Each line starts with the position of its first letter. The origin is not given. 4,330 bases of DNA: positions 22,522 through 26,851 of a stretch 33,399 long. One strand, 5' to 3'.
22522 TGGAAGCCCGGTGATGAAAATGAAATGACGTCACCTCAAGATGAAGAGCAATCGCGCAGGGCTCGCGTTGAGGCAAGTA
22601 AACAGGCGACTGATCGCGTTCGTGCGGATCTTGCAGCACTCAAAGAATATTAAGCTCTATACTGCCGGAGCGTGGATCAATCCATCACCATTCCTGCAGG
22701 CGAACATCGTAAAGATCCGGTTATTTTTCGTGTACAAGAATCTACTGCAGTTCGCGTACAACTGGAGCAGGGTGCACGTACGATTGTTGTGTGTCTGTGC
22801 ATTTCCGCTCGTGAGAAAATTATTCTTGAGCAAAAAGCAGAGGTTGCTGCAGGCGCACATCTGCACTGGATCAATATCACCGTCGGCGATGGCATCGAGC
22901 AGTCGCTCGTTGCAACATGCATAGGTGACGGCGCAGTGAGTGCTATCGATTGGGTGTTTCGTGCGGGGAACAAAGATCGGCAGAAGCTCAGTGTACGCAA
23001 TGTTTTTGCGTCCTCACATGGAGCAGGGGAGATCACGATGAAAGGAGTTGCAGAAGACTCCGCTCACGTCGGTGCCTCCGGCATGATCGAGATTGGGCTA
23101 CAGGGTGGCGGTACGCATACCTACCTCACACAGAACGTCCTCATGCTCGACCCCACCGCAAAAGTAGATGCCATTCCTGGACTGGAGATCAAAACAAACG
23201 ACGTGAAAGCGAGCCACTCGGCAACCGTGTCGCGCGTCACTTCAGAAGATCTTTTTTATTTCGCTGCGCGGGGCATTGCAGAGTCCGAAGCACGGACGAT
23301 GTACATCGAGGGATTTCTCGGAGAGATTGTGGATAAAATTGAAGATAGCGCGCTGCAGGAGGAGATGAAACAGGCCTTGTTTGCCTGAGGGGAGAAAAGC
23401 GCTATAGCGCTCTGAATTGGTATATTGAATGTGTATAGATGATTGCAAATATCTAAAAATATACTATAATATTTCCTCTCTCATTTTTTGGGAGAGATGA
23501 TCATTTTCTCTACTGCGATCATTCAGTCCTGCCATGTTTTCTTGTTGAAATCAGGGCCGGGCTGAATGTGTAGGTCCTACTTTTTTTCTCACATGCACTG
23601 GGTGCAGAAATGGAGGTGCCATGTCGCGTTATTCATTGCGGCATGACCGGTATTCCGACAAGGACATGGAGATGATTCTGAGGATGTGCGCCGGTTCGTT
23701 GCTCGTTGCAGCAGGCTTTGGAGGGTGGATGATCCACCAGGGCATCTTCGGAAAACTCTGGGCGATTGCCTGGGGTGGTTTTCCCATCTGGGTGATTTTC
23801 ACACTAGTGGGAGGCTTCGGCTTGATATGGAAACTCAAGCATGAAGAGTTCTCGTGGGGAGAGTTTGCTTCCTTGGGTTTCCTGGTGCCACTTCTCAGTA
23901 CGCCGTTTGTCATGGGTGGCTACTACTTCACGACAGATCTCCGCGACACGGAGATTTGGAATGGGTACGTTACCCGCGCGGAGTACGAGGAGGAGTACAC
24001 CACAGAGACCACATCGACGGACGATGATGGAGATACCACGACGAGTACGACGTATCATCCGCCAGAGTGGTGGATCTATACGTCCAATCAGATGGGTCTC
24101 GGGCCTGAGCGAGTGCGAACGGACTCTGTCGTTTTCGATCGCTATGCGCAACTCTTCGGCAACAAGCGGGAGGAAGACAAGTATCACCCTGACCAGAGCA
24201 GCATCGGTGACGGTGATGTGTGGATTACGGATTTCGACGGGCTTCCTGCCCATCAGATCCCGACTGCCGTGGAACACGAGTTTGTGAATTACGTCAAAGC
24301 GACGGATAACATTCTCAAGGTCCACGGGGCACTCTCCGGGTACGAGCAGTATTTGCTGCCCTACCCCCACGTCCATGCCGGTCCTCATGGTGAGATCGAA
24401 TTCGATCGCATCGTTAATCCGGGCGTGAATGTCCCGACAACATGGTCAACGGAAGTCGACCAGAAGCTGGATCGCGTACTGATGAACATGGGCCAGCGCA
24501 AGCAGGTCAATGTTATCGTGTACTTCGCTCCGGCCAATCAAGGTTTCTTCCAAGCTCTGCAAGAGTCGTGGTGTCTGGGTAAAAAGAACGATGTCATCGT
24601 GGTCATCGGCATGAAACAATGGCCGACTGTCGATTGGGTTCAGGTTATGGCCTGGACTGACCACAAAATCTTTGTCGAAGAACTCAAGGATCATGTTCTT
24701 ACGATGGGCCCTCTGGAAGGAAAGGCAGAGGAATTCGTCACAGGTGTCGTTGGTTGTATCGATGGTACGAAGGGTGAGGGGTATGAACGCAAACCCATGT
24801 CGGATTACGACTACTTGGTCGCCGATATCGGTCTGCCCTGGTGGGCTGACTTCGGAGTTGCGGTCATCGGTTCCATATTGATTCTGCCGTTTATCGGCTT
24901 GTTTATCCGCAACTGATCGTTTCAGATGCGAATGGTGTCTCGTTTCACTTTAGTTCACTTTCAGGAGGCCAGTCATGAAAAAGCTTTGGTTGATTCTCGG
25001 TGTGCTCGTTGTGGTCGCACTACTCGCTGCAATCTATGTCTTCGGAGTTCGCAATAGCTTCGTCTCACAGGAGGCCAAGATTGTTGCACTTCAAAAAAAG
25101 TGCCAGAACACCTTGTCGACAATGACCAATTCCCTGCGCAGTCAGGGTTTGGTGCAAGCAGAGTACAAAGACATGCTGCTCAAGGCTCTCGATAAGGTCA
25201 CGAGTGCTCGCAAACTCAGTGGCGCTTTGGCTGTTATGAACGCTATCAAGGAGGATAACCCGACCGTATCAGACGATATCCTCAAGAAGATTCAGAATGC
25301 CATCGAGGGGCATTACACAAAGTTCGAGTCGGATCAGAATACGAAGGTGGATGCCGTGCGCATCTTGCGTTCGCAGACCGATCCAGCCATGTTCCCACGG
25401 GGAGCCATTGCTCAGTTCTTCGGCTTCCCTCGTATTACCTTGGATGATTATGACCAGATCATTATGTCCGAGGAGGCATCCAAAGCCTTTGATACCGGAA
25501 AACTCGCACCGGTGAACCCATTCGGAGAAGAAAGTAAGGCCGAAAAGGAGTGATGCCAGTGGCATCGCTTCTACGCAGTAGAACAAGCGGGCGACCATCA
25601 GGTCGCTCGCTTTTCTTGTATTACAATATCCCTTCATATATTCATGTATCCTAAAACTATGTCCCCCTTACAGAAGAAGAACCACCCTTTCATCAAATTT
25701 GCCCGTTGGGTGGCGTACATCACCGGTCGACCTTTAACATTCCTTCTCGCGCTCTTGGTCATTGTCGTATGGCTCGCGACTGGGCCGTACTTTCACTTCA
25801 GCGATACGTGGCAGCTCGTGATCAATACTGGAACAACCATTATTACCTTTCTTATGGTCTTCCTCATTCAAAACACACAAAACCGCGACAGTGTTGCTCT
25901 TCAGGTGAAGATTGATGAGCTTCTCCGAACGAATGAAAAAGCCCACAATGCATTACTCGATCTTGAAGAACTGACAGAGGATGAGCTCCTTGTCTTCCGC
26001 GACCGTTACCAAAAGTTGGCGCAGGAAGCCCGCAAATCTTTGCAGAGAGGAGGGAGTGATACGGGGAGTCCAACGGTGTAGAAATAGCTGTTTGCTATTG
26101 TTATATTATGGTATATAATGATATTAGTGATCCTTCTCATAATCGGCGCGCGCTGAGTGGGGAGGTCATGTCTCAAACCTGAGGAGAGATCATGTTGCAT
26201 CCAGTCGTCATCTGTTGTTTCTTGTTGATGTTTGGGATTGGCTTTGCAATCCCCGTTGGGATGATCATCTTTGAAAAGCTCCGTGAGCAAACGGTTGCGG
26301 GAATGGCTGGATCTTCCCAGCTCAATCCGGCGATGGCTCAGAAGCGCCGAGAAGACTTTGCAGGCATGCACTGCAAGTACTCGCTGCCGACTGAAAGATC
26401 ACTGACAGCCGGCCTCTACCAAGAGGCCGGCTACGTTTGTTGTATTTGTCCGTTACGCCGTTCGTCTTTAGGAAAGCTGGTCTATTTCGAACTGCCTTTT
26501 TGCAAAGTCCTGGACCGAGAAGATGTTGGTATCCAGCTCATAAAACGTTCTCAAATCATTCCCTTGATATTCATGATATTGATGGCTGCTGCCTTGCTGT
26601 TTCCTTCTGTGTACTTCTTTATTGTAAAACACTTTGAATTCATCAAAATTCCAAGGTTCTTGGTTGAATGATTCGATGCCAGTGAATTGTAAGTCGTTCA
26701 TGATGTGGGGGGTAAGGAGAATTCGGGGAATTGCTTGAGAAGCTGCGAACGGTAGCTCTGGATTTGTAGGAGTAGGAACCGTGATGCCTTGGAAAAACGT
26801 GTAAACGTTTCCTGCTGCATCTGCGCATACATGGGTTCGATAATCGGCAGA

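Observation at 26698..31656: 1,652-aa single polypeptide fusing cNMP sensor modules with Zeta-like kinase, Fic/Doc-like and RelA/SpoT-HD modules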

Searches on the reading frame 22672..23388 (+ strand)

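Call 9: search_protein_families(library=pfam, proteins=[window:22672-23388:+], max_evalue=0.01)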
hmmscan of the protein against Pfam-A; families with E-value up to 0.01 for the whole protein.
window:22672-23388:+ (238 aa): 1 family
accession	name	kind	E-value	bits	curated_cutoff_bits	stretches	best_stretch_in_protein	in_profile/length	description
PF01458.23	SUFBD_core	-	4.4e-38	131.5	27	1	25-215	40-232/232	SUF system FeS cluster assembly, SufBD core domain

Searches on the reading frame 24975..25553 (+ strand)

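Call 9: search_protein_families(library=pfam, proteins=[window:24975-25553:+], max_evalue=0.01)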
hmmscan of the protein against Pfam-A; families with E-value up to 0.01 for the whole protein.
window:24975-25553:+ (192 aa): 1 family
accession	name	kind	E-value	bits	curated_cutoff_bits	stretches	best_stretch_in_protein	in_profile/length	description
PF02706.20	Wzz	-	0.0012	19.6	25.5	1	2-66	14-76/91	Chain length determinant protein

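Call 84: search_protein_families(library=padloc, proteins=[window:24975-25553:+], max_evalue=0.01)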
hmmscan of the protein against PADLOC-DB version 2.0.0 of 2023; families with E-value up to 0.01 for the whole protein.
window:24975-25553:+ (192 aa): 0 families

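Call 85: search_protein_families(library=ncbifam, proteins=[window:24975-25553:+], max_evalue=0.01)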
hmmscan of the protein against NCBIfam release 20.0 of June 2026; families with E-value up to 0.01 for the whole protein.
window:24975-25553:+ (192 aa): 0 families

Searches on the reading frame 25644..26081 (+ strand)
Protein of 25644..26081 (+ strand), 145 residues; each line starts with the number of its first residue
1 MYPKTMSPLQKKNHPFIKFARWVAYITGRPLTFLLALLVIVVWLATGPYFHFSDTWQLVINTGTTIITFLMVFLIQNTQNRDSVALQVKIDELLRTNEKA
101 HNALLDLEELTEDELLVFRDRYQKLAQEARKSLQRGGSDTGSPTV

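Call 9: search_protein_families(library=pfam, proteins=[window:25644-26081:+], max_evalue=0.01)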
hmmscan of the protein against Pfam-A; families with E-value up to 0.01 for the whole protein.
window:25644-26081:+ (145 aa): 1 family
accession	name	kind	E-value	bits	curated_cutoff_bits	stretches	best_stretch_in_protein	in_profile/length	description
PF04120.17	Iron_permease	-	3.6e-52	176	25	1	16-134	1-119/128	Low affinity iron permease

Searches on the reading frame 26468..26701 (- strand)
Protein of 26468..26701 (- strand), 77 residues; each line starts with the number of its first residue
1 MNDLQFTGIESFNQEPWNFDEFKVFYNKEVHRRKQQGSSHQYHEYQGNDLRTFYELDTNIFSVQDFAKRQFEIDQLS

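Call 20: search_solved_structures(query=window:26471-26701:-, max_evalue=10)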
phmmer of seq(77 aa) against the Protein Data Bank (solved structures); distinct sequences matched with E-value up to 10: 0.

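Call 38: search_solved_structures(query=A2, max_evalue=10)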
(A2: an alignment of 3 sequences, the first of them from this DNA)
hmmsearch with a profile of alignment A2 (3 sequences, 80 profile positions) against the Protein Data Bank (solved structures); distinct sequences matched with E-value up to 10: 2.
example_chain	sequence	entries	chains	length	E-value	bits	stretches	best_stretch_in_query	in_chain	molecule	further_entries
2l69_A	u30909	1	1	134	0.31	14.7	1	20-72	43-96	Rossmann 2x3 fold protein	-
9phh_A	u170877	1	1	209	0.62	13.7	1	21-47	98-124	Tubulin polyglutamylase TTLL5, Isoform 6 of X-linked retinitis pigmentosa GTPase regulator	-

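Call 84: search_protein_families(library=padloc, proteins=[window:26468-26701:-], max_evalue=0.01)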
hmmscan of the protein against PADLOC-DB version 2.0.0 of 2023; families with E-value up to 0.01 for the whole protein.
window:26468-26701:- (77 aa): 0 families

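Call 85: search_protein_families(library=ncbifam, proteins=[window:26468-26701:-], max_evalue=0.01)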
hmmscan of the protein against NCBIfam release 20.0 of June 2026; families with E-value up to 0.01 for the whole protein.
window:26468-26701:- (77 aa): 0 families
